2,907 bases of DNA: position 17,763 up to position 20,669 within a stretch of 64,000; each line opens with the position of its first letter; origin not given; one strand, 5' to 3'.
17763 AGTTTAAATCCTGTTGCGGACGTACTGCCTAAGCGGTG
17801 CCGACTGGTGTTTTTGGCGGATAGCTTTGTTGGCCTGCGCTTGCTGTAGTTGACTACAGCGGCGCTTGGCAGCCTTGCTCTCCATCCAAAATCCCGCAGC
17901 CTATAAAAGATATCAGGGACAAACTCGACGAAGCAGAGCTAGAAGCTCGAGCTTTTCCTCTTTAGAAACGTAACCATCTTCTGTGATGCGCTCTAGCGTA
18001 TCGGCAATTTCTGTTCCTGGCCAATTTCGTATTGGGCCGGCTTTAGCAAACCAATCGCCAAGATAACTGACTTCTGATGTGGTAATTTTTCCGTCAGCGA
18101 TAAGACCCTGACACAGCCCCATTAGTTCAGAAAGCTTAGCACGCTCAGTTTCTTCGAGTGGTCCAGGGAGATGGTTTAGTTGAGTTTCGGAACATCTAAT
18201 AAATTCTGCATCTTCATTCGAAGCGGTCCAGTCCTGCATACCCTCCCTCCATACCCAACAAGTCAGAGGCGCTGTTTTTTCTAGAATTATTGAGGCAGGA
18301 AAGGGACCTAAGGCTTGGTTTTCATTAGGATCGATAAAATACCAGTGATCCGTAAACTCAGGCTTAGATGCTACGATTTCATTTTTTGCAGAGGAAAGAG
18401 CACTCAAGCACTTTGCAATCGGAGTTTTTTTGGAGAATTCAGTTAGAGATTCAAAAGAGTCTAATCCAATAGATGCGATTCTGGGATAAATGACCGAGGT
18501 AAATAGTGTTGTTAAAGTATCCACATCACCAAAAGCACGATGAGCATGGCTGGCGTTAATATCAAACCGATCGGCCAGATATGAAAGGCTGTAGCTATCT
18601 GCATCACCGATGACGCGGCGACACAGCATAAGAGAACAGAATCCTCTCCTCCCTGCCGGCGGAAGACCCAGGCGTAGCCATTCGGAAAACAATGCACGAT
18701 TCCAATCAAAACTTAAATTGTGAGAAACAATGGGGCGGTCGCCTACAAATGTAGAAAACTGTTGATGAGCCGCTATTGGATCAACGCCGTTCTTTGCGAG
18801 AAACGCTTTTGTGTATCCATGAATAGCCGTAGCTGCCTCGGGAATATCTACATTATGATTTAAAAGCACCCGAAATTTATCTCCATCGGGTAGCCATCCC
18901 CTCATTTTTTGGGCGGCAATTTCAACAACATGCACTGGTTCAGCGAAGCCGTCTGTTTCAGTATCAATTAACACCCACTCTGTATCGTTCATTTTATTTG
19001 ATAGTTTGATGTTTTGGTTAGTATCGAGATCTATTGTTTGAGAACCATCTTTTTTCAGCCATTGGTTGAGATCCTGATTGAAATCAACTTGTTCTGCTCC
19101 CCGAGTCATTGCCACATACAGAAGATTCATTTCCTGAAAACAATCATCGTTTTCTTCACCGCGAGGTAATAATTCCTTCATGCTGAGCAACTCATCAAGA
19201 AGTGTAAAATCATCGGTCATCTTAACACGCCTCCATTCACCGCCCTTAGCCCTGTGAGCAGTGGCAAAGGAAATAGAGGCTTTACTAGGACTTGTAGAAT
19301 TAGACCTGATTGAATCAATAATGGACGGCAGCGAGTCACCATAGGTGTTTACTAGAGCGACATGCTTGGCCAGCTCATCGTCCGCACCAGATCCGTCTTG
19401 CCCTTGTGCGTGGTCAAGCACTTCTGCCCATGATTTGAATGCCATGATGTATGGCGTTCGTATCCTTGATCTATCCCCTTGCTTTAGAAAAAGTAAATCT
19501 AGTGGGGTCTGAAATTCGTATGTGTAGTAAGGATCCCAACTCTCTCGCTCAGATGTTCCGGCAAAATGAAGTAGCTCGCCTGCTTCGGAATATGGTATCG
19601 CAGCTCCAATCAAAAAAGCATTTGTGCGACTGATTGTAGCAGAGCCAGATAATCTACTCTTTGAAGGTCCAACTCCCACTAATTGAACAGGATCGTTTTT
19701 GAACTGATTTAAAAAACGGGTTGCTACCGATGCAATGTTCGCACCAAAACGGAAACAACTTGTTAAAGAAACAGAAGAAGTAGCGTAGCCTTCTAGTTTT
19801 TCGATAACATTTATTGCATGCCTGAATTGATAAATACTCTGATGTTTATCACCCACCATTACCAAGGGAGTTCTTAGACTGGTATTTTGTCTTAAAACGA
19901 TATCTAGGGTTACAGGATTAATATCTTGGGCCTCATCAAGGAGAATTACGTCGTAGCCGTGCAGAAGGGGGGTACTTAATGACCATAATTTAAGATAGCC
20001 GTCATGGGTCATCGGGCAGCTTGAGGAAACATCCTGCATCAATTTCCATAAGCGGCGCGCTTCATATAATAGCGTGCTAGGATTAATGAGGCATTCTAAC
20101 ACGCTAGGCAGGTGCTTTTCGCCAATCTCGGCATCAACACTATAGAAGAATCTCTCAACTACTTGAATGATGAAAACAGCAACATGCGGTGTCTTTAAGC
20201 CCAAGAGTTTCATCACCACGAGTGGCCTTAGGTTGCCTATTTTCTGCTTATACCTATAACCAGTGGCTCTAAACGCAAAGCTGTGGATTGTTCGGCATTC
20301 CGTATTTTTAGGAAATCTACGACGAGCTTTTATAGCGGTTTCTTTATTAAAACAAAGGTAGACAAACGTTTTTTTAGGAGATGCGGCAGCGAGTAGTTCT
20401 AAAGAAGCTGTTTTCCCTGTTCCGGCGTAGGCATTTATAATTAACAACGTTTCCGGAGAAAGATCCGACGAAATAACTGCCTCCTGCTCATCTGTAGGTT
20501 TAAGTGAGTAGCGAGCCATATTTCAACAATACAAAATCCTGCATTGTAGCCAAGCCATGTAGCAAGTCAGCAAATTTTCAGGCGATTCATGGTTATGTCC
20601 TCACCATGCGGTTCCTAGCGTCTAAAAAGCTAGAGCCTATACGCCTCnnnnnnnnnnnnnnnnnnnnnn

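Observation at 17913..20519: Helicase-exonuclease-GYF-TerB fusion protein in an AT-rich islet: candidate single-gene nucleic-acid surveillance/defence system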

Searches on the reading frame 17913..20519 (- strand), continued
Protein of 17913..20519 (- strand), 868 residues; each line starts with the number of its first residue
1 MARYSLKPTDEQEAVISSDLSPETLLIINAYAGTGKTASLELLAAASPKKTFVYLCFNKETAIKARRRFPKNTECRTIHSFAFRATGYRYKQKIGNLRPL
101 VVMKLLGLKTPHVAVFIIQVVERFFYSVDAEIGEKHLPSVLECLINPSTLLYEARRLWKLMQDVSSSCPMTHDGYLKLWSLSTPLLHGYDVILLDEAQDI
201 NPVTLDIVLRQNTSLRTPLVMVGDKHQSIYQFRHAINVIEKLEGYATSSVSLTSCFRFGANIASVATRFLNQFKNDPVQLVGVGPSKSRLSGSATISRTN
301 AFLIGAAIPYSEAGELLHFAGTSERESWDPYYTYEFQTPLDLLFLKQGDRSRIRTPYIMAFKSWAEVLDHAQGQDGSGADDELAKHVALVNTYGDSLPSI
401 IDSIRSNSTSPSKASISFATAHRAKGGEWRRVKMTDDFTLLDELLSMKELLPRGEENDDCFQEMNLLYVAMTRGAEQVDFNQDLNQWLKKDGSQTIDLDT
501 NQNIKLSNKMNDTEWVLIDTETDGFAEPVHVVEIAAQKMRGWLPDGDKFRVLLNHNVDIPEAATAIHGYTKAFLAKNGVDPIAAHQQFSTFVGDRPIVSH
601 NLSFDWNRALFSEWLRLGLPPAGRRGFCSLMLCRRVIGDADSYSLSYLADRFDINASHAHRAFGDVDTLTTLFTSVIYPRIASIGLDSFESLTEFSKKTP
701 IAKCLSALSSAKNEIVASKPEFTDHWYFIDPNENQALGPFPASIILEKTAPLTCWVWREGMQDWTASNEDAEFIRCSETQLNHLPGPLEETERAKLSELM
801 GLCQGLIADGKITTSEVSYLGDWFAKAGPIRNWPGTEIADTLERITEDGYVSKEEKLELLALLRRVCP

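Call 74: find_encoding_contigs(protein=P0022, flank=8000, max_places=2)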
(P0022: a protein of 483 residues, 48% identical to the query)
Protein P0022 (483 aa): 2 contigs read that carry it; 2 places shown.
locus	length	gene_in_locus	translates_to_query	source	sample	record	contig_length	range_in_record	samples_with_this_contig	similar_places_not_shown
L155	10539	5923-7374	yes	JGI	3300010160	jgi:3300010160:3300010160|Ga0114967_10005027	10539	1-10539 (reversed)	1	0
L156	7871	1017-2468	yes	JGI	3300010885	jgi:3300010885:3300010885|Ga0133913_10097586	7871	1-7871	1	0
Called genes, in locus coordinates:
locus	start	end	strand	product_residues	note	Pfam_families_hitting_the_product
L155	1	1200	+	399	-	?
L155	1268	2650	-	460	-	PF07586:HXXSHH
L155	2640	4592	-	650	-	PF13442:Cytochrome_CBB3 (faint), PF07626:PSD3, PF07637:PSD5, PF07631:PSD4, PF07627:PSCyt3, PF07624:PSD2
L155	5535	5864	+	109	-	-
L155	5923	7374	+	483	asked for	PF13245:AAA_19, PF13604:AAA_30 (weak), PF00580:UvrD-helicase, PF13361:UvrD_C (weak), PF13538:UvrD_C_2 (faint)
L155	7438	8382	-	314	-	-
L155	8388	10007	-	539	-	PF13175:AAA_15 (weak), PF13304:AAA_21 (faint)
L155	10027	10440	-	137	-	-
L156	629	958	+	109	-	-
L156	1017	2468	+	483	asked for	PF13245:AAA_19, PF13604:AAA_30 (weak), PF00580:UvrD-helicase, PF13361:UvrD_C (weak), PF13538:UvrD_C_2 (faint)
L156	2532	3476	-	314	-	-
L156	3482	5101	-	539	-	PF13175:AAA_15 (weak), PF13304:AAA_21 (faint)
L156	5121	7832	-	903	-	PF09369:MZB (weak)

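Call 75: find_encoding_contigs(protein=P0027, flank=8000, max_places=2)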
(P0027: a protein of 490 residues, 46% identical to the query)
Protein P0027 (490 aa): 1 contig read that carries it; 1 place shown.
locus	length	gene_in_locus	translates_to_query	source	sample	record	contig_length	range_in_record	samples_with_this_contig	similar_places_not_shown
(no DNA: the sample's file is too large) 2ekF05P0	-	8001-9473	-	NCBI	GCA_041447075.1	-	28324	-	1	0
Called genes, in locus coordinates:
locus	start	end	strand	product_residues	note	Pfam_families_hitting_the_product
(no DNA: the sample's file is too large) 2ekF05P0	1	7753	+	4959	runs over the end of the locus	PF13927:Ig_3 (weak), PF13927:Ig_3, PF13895:Ig_2, PF13927:Ig_3, PF13927:Ig_3, PF07679:I-set, PF13927:Ig_3, PF13927:Ig_3, +25 more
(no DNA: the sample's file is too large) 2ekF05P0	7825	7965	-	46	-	-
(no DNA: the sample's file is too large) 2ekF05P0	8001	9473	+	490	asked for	PF13245:AAA_19, PF13604:AAA_30 (weak), PF00580:UvrD-helicase, PF13361:UvrD_C (weak), PF13538:UvrD_C_2 (faint)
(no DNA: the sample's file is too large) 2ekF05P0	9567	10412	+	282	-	?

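Call 82: find_encoding_contigs(protein=P0006, flank=6000, max_places=4)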
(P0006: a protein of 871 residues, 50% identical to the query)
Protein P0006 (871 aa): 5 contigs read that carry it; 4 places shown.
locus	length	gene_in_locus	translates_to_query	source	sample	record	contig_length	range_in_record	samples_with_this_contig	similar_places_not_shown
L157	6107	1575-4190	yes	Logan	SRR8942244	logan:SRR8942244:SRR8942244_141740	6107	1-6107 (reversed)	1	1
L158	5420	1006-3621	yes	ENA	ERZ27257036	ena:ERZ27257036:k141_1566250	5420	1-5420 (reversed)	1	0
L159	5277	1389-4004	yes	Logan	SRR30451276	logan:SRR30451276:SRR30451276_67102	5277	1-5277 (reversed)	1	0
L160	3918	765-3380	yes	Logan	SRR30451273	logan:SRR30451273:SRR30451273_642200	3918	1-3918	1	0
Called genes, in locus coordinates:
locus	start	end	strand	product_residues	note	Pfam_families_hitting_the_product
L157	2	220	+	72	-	?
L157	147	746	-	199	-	-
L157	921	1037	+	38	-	-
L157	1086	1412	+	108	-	-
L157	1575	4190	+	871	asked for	PF13245:AAA_19, PF13604:AAA_30 (faint), PF00580:UvrD-helicase, PF13361:UvrD_C (weak), PF00929:RNase_T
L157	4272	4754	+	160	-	-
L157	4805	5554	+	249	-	-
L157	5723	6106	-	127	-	?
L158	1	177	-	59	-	?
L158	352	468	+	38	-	-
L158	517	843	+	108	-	-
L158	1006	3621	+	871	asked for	PF13245:AAA_19, PF13604:AAA_30 (faint), PF00580:UvrD-helicase, PF13361:UvrD_C (weak), PF00929:RNase_T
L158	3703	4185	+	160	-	-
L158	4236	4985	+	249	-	-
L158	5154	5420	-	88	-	?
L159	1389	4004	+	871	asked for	PF13245:AAA_19, PF13604:AAA_30 (faint), PF00580:UvrD-helicase, PF13361:UvrD_C (weak), PF00929:RNase_T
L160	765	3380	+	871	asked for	PF13245:AAA_19, PF13604:AAA_30 (faint), PF00580:UvrD-helicase, PF13361:UvrD_C (weak), PF00929:RNase_T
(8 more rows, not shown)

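Call 99: predict_structure(alignment_id=A1)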
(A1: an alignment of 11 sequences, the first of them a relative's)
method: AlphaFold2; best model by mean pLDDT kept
length: 868 residues; sequences in the alignment: 11
mean_pLDDT: 57.6   pTM: 0.29
mean pLDDT of the five models: 57.6, 52.2, 51.2, 51.0, 49.5
residues with pLDDT >= 90: 25; 70-90: 236; 50-70: 257; < 50: 350
segments of 3 or more residues with pLDDT < 50: 1-6, 28-36, 86-91, 183-189, 196-199, 215-238, 244-299, 320-328, 412-433, 450-514, 524-528, 540-545, 599-610, 622-678, 680-686, 688-721, 780-788
pLDDT, mean of each block of 10 residues (from residue 1): 42 53 53 47 60 61 61 61 49 64 82 82 73 79 72 90 73 60 49 49 54 50 40 44 45 28 30 29 25 37 72 65 46 75 91 84 86 63 83 89 73 47 39 50 52 42 40 38 46 34 31 49 48 55 48 56 53 63 66 55 39 53 38 31 41 43 39 47 44 36 29 32 78 82 82 83 85 76 42 78 74 81 81 79 79 82 80
secondary structure, 60 per line:
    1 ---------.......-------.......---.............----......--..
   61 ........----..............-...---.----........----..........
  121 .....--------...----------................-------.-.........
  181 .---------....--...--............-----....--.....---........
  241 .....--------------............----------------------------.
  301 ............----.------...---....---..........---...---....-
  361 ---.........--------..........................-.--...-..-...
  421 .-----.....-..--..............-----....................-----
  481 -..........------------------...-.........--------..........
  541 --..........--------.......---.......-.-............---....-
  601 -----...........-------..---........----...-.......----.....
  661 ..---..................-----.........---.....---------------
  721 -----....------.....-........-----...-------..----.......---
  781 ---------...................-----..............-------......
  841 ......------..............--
elements in order (helices of 4 or more, strands of 3 or more residues): H10-16 E24-30 H34-46 E51-56 H59-68 E73-77 H78-86 H99-106 H111-125 H147-162 H172-181 E191-194 H202-213 E219-222 H225-229 H233-245 H260-271 H300-312 H330-333 H337-346 H356-359 H364-372 H381-406 H418-421 H427-431 H437-450 H456-475 H482-491 E514-522 E531-540 E543-552 H561-567 H571-577 H581-592 E596-599 H606-616 H629-636 H645-651 H656-662 H666-683 H689-697 H701-705 E726-729 E736-740 H742-749 E755-757 H771-777 H790-808 H814-827 H835-846 H853-866

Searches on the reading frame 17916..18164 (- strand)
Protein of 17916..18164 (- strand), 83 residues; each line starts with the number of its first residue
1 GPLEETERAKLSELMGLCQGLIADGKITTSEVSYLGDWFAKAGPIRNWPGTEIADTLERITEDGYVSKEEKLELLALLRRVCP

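Call 33: find_homologous_proteins(query=A4, max_evalue=0.001)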
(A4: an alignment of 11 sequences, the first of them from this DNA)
Query A4 (11 sequences) (83 aa, profile of the alignment): 12 proteins with E <= 0.001 among 8000 candidates.
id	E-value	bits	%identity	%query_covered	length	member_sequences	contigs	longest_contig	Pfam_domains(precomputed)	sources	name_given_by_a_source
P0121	2.8e-35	138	66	81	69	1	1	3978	-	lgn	-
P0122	2.5e-30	122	60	88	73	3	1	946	-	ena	-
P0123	9.2e-30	120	58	96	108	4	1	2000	-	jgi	-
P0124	9.4e-30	120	55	90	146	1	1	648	-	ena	-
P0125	6.7e-18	82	43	87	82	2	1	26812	-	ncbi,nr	ncbi:MAG: hypothetical protein KDN22_30240 [Verrucomicrobiae bacterium]|nr:hypothetical protein [Ver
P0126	1.0e-10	59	41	87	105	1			-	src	-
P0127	1.2e-8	52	41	84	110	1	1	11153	-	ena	-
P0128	4.7e-8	50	28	87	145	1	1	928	-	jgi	jgi:hypothetical protein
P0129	2.0e-7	48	42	84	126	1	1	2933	-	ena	-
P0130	1.6e-6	45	29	93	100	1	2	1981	-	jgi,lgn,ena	-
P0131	2.2e-4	39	34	77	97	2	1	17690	-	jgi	jgi:hypothetical protein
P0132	9.4e-4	36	64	34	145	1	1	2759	PF13604.13,PF13245.13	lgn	-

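Call 65: search_protein_representatives(alignment_id=A4)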
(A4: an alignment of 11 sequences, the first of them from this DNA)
Query: 11 sequences, 86 profile positions. Proteins with E-value up to 0.001 (for the whole library): 1932; up to 1e-10: 436; up to 1e-30: 2. The best 150 are listed.
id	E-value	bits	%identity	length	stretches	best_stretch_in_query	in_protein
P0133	2.0e-38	145.9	-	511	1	5-85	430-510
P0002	8.8e-37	140.7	-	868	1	4-85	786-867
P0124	3.0e-30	119.8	-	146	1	6-84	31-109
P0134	7.0e-27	109.0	-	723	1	4-84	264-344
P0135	1.4e-26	108.0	-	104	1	5-85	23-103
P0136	1.8e-26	107.6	-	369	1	11-85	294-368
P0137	3.3e-26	106.8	-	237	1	5-85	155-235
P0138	4.0e-26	106.5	-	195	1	3-85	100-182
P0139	4.7e-26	106.3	-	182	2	11-84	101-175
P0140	1.3e-25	105.0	-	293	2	6-85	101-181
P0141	1.4e-24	101.6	-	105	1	4-85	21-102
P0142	1.5e-24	101.5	-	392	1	9-85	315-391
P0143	4.3e-24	100.0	-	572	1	9-85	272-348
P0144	5.4e-24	99.7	-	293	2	7-85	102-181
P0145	2.0e-23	97.9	-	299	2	11-82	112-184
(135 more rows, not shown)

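Call 69: search_protein_families(library=pfam, alignment_id=A5, max_evalue=0.01)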
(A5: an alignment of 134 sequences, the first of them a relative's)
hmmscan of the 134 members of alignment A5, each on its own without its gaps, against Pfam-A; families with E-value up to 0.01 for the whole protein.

A. member 1, P0133 (511 aa): 4 families
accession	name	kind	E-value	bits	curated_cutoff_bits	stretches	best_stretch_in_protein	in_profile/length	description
PF00929.31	RNase_T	-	2.1e-17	64.6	24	1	156-313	1-164/164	Exonuclease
PF13361.12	UvrD_C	-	1.3e-06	28.6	25.6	1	54-112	285-339/350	UvrD-like helicase C-terminal domain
PF13538.12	UvrD_C_2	-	3.4e-05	24.1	27.4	0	97-112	30-45/52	UvrD-like helicase C-terminal domain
PF14237.11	GYF_2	-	0.0013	18.9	25.8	0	367-406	1-43/50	GYF domain 2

B. families by the number of members that match (of 134 scanned): 41 families (the first 25 are shown)
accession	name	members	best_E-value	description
PF00533.33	BRCT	75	7.1e-13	BRCA1 C Terminus (BRCT) domain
PF12738.14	PTCB-BRCT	20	1.2e-08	twin BRCT domain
PF00929.31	RNase_T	16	3.4e-22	Exonuclease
PF05099.18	TerB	15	7.2e-06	Tellurite resistance protein TerB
PF14237.11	GYF_2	11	2.5e-07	GYF domain 2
PF22775.2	GA_3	8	0.00017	GA-like domain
PF04391.17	DUF533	8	0.00039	Protein of unknown function (DUF533)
PF16589.12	BRCT_2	5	2.5e-07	BRCT domain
PF09588.16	YqaJ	2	8.4e-30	YqaJ-like viral recombinase domain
PF08044.16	DUF1707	2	0.00086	DUF1707 SHOCT-like domain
PF02213.21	GYF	2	0.0042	GYF domain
PF05154.21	TM2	1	2.1e-20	TM2 domain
PF13361.12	UvrD_C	1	1.3e-06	UvrD-like helicase C-terminal domain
PF14471.11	DUF4428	1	1.3e-05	Domain of unknown function (DUF4428)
PF24441.1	DUF7560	1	2.8e-05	Family of unknown function (DUF7560)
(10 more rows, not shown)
